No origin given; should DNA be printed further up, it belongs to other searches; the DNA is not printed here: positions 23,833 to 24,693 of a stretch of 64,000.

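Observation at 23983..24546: A tandem two-domain GroES co-chaperonin fused in one polypeptide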

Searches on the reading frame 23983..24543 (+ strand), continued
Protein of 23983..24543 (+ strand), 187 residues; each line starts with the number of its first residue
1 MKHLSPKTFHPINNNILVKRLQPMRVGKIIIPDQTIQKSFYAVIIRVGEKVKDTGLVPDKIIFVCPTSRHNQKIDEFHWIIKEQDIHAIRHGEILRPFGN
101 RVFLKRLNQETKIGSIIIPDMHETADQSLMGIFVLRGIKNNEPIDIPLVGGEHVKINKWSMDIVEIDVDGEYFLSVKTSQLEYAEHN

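Call 24: find_encoding_contigs(protein=P0158, flank=10000, max_places=3)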
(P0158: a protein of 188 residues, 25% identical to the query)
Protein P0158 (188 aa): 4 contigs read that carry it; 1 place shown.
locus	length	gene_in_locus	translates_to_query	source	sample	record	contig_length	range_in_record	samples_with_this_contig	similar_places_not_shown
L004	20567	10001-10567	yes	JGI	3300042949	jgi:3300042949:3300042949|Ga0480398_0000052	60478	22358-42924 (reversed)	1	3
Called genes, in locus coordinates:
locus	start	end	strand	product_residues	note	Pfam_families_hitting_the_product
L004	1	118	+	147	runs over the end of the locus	-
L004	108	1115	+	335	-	-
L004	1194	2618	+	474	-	-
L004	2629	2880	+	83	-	-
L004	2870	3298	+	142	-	-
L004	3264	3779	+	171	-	-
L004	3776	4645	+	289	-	-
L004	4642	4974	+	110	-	-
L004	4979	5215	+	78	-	-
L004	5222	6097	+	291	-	PF02511:Thy1 (weak)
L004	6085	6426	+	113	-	-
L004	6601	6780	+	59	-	-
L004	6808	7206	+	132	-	-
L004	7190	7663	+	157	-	-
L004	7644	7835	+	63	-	-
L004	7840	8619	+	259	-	-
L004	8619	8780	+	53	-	-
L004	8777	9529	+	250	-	-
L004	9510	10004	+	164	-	-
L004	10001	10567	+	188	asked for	PF00166:Cpn10 (weak)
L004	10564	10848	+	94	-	-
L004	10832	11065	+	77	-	-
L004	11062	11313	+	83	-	PF23297:ACP_SdgA_C (weak), PF00550:PP-binding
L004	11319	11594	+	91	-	-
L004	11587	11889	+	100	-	-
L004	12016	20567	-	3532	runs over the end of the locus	-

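Call 25: find_encoding_contigs(protein=P0157, flank=10000, max_places=3)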
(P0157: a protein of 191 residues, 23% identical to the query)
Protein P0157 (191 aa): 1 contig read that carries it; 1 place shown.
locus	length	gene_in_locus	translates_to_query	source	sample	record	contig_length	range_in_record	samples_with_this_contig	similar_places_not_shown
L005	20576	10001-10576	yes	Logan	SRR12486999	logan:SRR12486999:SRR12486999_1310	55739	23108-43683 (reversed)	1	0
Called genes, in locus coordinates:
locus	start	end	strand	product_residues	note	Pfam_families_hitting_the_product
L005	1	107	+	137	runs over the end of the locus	-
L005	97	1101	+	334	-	-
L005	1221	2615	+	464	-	-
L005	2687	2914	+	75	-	-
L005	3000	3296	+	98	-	-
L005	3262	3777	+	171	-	-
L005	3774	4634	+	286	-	-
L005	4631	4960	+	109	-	-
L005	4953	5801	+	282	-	PF02511:Thy1 (weak)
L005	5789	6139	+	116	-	-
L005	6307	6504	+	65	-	-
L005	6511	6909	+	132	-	PF12843:QSregVF_b (faint)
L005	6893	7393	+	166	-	-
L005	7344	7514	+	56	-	-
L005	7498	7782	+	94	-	-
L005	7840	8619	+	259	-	-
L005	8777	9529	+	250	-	-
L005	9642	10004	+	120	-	-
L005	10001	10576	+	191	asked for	PF00166:Cpn10 (weak)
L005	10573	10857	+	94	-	-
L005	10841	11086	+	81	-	-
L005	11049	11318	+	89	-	PF00550:PP-binding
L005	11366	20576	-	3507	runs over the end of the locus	-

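Call 30: find_related_loci(query=A1, collection=viral_contigs, flank=10000)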
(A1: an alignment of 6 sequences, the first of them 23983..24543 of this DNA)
Query A1 (187 aa) in viral_contigs; peptide patterns used: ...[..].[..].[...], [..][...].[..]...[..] (x = any residue, [..] = any of these).
358 stretches matched a pattern; 4 encode a relative of the query (tblastn E <= 1e-3); 4 distinct loci.
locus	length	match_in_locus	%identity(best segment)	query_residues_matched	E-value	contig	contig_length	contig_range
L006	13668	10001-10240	35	7-89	4e-7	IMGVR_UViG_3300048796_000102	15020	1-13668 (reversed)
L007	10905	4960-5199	31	7-89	6e-7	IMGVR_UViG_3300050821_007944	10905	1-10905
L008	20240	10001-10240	31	7-89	6e-7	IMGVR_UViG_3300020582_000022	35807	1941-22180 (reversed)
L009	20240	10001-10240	33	7-89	2e-6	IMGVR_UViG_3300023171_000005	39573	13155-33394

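Call 31: find_related_loci(query=A1, collection=genome_contigs, flank=10000)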
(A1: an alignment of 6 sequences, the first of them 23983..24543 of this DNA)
Query A1 (187 aa) in genome_contigs; peptide patterns used: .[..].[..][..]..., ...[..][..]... (x = any residue, [..] = any of these).
181 stretches matched a pattern, but none encodes a relative of the query by tblastn (E <= 1e-3).

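Call 41: predict_structure(alignment_id=A2)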
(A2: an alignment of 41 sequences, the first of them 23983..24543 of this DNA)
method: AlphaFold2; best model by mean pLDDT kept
length: 187 residues; sequences in the alignment: 41
mean_pLDDT: 85.0   pTM: 0.79
mean pLDDT of the five models: 85.0, 83.5, 83.5, 83.2, 82.0
residues with pLDDT >= 90: 114; 70-90: 35; 50-70: 35; < 50: 3
segments of 3 or more residues with pLDDT < 50: none
pLDDT, mean of each block of 10 residues (from residue 1): 65 95 65 61 96 97 86 91 95 95 85 61 65 97 96 94 87 94 92
secondary structure, 60 per line:
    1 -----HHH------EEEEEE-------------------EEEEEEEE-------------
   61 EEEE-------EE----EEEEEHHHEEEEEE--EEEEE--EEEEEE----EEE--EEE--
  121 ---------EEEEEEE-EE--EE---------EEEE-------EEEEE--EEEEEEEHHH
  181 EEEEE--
elements in order: E15-20 E40-47 E61-64 E78-82 E86-91 E94-98 E101-106 E111-113 E116-118 E130-136 E153-156 E164-168 E171-177 E181-185

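Call 43: fold_search(model_id=the predicted structure, library=pdb)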
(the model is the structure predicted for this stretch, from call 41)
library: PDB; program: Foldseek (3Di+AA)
matches with E <= 10: 187; with E <= 0.001: 19
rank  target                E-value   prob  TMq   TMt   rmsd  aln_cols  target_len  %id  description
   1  7ekq_R                5.3e-06  1.00  0.65  0.63   4.9       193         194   16  CrClpP-S2c (released 2021-10-20)
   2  7ekq_Q                1.4e-05  1.00  0.61  0.56   6.2       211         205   16  CrClpP-S2c (released 2021-10-20)
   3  4pj1_U                1.1e-04  1.00  0.34  0.59   5.2        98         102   15  Crystal structure of the human mitochondrial chaperonin symmetrical 'football' complex (released 2015-04-29)
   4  8wuw_a                1.7e-04  1.00  0.38  0.71   4.1        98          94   26  Cryo-EM structure of H. thermophilus GroEL-GroES2 asymmetric football complex (released 2024-03-27)
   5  4pj1_2                1.7e-04  1.00  0.36  0.61   4.8       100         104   15  Crystal structure of the human mitochondrial chaperonin symmetrical 'football' complex (released 2015-04-29)
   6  4pkn_X                3.6e-04  1.00  0.36  0.66   4.5        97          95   21  Crystal structure of the football-shaped GroEL-GroES2-(ADPBeFx)14 complex containing substrate Rubisco (released 2014-08-20)
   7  4v4o_O                3.8e-04  1.00  0.39  0.71   4.0        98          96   22  Crystal Structure of the Chaperonin Complex Cpn60/Cpn10/(ADP)7 from Thermus Thermophilus (released 2014-07-09)
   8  5opx_1                3.8e-04  1.00  0.38  0.71   4.1        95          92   21  Crystal structure of the GroEL mutant A109C in complex with GroES and ADP BeF2 (released 2018-01-10)
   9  5opx_R                4.8e-04  1.00  0.38  0.71   4.2        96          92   21  Crystal structure of the GroEL mutant A109C in complex with GroES and ADP BeF2 (released 2018-01-10)
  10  5opx_V                5.3e-04  1.00  0.38  0.71   4.2        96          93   21  Crystal structure of the GroEL mutant A109C in complex with GroES and ADP BeF2 (released 2018-01-10)
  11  5opx_P                5.3e-04  1.00  0.38  0.71   4.1        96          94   21  Crystal structure of the GroEL mutant A109C in complex with GroES and ADP BeF2 (released 2018-01-10)
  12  4pko_O                5.3e-04  1.00  0.38  0.70   4.7        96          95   24  Crystal structure of the Football-shaped GroEL-GroES2-(ADPBeFx)14 complex (released 2014-08-20)
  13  1p3h_A                5.6e-04  1.00  0.33  0.58   4.3        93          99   17  Crystal Structure of the Mycobacterium tuberculosis chaperonin 10 tetradecamer (released 2003-07-15)
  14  5opx_O                5.9e-04  1.00  0.38  0.71   4.0        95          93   21  Crystal structure of the GroEL mutant A109C in complex with GroES and ADP BeF2 (released 2018-01-10)
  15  4pkn_W                6.2e-04  1.00  0.38  0.70   4.2        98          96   22  Crystal structure of the football-shaped GroEL-GroES2-(ADPBeFx)14 complex containing substrate Rubisco (released 2014-08-20)
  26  1g31_A                2.7e-03  1.00  0.32  0.54   5.3       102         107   10  GP31 CO-CHAPERONIN FROM BACTERIOPHAGE T4 (released 1998-08-26)
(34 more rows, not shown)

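Call 46: fold_search(model_id=the predicted structure, library=viral)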
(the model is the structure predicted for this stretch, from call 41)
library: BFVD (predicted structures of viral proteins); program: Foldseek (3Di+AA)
matches with E <= 10: 286; with E <= 0.001: 30
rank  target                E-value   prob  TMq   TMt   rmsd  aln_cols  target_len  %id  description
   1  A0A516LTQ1            7.4e-09  1.00  0.68  0.69   5.1       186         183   15  (no name in the UniProt tables at hand)
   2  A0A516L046            1.8e-07  1.00  0.65  0.43   5.2       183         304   17  (no name in the UniProt tables at hand)
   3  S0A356                8.3e-07  1.00  0.58  0.55   6.1       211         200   10  Chaperonin cpn10 [Cellulophaga phage phi18:3]
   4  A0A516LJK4            1.1e-06  1.00  0.64  0.64   4.2       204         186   10  (no name in the UniProt tables at hand)
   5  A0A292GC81            6.4e-05  1.00  0.35  0.62   5.3        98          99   20  (no name in the UniProt tables at hand)
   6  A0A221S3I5            1.6e-04  1.00  0.36  0.71   3.7        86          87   15  Co-chaperonin GroES [uncultured virus]
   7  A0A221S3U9            1.8e-04  1.00  0.31  0.55   4.8        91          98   20  Co-chaperonin GroES (Fragment) [uncultured virus]
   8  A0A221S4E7            1.9e-04  1.00  0.37  0.72   5.1        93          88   26  Co-chaperonin GroES [uncultured virus]
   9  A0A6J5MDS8            2.2e-04  1.00  0.36  0.63   4.6        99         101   19  GroS Co-chaperonin GroES (HSP10) [uncultured Caudovirales phage]
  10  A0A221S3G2            2.4e-04  1.00  0.35  0.71   3.9        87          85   22  Co-chaperonin GroES [uncultured virus]
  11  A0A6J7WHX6            2.7e-04  1.00  0.36  0.73   3.4        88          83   24  GroS Co-chaperonin GroES (HSP10) [uncultured Caudovirales phage]
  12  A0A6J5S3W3            3.0e-04  1.00  0.37  0.53   4.5        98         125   23  GroS Co-chaperonin GroES (HSP10) [uncultured Caudovirales phage]
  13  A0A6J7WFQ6            3.2e-04  1.00  0.36  0.70   3.3        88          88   16  GroES chaperonin family [uncultured Caudovirales phage]
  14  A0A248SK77            3.2e-04  1.00  0.33  0.63   5.2       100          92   16  (no name in the UniProt tables at hand)
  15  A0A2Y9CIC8            3.2e-04  1.00  0.31  0.58   5.7        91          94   20  Co-chaperonin GroES [Hot spring virus BHS2]
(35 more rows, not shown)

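Call 51: search_dna_similar(query=P0010, collection=phages, mode=protein, max_rows=25, max_evalue=0.01)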
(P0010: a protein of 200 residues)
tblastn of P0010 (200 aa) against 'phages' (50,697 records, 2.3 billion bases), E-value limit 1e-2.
No match.

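Call 54: search_protein_families(library=pfam, proteins=[P0065, P0142, P0158, P0010, P0046], max_evalue=0.01)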
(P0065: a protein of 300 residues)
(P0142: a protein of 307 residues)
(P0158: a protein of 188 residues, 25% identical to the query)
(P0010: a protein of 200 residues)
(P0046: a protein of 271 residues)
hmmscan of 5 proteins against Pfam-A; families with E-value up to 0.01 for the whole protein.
P0065 (300 aa): 2 families
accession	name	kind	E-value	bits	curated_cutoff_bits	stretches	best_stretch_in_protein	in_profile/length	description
PF00166.26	Cpn10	-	3.9e-39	133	21.1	3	86-164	2-89/93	Chaperonin 10 Kd subunit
PF08240.17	ADH_N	-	1.4e-10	41.8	23.5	0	209-241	41-72/104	Alcohol dehydrogenase GroES-like domain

P0142 (307 aa): 2 families
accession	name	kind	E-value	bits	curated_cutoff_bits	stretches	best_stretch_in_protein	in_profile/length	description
PF00166.26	Cpn10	-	1.6e-43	147.1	21.1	3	91-171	4-93/93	Chaperonin 10 Kd subunit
PF08240.17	ADH_N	-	0.00015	22.4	23.5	0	205-235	35-65/104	Alcohol dehydrogenase GroES-like domain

P0158 (188 aa): 2 families
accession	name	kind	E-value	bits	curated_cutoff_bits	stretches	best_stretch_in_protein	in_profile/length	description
PF00166.26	Cpn10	-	1.5e-15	57.4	21.1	2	2-81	3-93/93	Chaperonin 10 Kd subunit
PF08207.18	EFP_N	-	0.00064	20.1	23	0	63-92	3-32/58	Elongation factor P (EF-P) KOW-like domain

P0010 (200 aa): 1 family
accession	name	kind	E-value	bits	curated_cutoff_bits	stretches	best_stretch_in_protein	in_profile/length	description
PF00166.26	Cpn10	-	2.7e-10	40.6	21.1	1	100-182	3-86/93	Chaperonin 10 Kd subunit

P0046 (271 aa): 1 family
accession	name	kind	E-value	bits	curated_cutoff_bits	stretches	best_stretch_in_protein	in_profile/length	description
PF00166.26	Cpn10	-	1.8e-10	41.1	21.1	1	154-243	2-89/93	Chaperonin 10 Kd subunit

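Call 80: find_encoding_contigs(protein=P0065, flank=10000, max_places=2)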
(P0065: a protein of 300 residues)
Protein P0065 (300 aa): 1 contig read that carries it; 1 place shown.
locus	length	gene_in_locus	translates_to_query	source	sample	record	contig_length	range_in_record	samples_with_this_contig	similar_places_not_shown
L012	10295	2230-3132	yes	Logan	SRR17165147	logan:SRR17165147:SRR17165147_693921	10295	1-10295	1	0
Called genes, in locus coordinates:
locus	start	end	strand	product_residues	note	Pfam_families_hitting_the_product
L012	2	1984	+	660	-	?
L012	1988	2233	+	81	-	-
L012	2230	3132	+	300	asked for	PF00166:Cpn10, PF08240:ADH_N (faint), PF00166:Cpn10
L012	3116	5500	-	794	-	-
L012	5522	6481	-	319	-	-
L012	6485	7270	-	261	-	-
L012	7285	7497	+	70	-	-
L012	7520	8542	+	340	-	-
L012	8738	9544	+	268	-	-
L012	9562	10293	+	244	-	?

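Call 81: find_encoding_contigs(protein=P0010, flank=10000, max_places=2)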
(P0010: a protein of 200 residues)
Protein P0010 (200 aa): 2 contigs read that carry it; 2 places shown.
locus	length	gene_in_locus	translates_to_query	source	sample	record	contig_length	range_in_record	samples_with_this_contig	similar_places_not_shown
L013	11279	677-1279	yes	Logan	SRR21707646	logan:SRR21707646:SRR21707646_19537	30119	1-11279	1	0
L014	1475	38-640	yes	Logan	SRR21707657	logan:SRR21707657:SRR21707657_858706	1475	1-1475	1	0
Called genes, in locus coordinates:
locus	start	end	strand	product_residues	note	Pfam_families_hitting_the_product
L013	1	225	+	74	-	?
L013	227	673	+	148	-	-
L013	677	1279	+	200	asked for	PF00166:Cpn10 (weak)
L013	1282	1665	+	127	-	-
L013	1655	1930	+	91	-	-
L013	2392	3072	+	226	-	-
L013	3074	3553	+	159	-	-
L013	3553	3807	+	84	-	-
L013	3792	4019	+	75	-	-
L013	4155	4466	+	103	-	-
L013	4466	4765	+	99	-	-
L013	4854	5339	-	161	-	-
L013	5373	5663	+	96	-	-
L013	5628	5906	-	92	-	-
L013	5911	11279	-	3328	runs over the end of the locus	PF18760:ART-PolyVal, PF18838:LPD23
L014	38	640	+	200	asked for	PF00166:Cpn10 (weak)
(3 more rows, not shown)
